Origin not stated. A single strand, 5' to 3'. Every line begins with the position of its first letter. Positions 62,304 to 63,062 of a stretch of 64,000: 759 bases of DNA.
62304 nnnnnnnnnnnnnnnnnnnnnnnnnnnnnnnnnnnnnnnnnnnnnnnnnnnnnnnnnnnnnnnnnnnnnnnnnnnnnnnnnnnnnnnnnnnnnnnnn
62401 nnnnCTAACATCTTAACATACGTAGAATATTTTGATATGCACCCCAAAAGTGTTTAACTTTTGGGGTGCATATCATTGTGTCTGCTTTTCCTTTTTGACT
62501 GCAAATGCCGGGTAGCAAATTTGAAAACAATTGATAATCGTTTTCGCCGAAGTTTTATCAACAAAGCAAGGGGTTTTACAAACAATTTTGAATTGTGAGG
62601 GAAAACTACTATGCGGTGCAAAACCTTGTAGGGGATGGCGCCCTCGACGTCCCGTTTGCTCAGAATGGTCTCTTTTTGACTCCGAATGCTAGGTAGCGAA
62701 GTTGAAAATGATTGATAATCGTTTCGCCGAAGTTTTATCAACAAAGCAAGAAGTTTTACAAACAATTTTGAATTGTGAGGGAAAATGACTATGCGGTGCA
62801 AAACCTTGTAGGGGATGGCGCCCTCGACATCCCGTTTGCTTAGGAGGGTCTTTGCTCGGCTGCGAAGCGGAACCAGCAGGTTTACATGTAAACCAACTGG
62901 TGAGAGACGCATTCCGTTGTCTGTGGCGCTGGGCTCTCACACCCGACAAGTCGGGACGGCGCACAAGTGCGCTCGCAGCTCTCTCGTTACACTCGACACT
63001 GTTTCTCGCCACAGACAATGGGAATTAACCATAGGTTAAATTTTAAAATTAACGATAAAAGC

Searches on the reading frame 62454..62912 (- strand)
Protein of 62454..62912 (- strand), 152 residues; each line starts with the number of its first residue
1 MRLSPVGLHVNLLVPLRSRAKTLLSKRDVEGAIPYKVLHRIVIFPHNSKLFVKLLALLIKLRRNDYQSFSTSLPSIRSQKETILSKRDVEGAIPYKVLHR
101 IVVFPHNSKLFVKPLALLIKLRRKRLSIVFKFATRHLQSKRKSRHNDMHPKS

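Call 66: search_protein_families(library=pfam, proteins=[window:62454-62912:-], max_evalue=0.05)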
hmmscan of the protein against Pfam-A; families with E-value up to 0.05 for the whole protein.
window:62454-62912:- (152 aa): 3 families
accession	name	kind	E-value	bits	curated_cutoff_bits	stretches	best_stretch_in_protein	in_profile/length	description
PF25356.1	PH_trem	-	0.001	19.3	24.6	0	75-112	53-90/131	Trematode PH-like domain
PF18501.6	REC1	-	0.0095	16.3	37.4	0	64-111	103-151/250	Alpha helical recognition lobe domain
PF04826.19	Arm_2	-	0.05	13.6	20.4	0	36-67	89-121/221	Armadillo-like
